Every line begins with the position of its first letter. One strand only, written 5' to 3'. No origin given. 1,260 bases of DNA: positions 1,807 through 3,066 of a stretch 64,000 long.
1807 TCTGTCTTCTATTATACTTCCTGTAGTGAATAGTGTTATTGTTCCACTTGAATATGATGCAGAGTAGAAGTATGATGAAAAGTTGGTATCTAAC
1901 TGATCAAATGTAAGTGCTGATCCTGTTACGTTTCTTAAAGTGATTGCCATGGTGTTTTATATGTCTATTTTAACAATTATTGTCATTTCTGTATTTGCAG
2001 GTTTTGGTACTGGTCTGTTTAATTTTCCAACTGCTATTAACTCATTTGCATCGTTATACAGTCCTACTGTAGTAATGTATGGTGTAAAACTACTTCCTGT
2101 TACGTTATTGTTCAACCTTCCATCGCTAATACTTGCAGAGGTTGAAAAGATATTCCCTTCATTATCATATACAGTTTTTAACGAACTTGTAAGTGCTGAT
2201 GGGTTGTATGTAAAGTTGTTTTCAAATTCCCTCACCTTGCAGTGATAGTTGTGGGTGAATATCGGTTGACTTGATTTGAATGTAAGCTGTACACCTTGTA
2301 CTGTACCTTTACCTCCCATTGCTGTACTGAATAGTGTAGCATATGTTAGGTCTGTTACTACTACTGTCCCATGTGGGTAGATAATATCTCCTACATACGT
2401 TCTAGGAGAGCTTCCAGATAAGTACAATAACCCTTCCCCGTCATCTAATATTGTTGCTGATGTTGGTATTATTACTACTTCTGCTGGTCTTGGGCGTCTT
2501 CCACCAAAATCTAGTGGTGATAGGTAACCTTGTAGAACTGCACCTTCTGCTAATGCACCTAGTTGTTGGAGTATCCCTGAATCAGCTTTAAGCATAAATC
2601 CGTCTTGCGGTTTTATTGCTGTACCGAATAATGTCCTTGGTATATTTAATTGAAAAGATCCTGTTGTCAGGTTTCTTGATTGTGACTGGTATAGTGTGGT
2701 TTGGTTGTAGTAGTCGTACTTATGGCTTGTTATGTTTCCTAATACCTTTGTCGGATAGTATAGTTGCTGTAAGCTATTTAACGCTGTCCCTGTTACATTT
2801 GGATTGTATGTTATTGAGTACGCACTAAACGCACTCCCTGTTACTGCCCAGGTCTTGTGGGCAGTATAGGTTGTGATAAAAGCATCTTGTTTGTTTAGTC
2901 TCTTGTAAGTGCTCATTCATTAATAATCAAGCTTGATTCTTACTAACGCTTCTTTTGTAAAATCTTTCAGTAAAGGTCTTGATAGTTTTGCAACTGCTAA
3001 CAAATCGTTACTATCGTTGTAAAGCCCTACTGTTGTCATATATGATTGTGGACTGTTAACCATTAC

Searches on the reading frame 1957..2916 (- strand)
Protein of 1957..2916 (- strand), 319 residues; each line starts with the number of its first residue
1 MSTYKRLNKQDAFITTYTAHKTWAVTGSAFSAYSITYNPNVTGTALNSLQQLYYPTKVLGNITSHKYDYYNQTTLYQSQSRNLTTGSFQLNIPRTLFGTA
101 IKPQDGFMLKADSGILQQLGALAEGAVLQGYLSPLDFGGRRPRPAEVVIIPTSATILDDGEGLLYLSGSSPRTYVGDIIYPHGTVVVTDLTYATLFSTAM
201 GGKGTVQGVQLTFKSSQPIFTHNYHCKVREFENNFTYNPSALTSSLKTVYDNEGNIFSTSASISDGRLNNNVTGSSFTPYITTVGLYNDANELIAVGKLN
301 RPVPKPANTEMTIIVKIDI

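Call 3: search_protein_families(library=pfam, proteins=[window:1957-2916:-], max_evalue=0.1)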
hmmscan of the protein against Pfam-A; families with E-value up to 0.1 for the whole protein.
window:1957-2916:- (319 aa): 0 families

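Call 4: search_protein_families(library=phrogs, proteins=[window:1957-2916:-], max_evalue=0.01)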
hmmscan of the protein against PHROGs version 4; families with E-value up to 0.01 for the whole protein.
window:1957-2916:- (319 aa): 0 families

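Call 29: find_related_loci(query=window:1957-2916:-, collection=viral_contigs, flank=8000)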
Query window:1957-2916:- (319 aa) in viral_contigs; peptide patterns used: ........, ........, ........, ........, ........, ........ (x = any residue, [..] = any of these).
75 stretches matched a pattern; 74 encode a relative of the query (tblastn E <= 1e-3); 73 distinct loci.
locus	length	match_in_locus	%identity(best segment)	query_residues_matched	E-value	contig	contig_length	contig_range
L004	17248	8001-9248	91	1-319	0e+0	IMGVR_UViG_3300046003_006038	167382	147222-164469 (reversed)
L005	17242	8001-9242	66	1-319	2e-136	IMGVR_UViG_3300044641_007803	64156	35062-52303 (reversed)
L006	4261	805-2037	64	1-319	2e-132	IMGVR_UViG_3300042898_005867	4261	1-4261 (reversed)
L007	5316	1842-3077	63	1-319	5e-131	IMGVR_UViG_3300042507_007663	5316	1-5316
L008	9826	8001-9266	61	1-319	2e-129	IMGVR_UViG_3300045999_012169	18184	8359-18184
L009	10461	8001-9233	62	1-319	2e-128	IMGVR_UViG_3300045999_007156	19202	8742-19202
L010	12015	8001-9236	63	1-319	4e-127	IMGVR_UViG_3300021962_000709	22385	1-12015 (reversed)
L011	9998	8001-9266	61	1-319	2e-126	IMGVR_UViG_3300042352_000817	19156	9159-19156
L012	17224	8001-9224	56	1-319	2e-113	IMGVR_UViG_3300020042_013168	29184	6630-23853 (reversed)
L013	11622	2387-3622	57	1-319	1e-112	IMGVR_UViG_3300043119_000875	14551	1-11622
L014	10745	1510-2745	57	1-319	1e-112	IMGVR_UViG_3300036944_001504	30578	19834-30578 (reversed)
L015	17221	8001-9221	55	1-319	1e-109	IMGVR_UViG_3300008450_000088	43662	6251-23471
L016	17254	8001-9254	55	1-319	3e-108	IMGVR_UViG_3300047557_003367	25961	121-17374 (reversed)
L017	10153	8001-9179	55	1-319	3e-104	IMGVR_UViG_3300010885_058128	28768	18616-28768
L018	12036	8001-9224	55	1-318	2e-104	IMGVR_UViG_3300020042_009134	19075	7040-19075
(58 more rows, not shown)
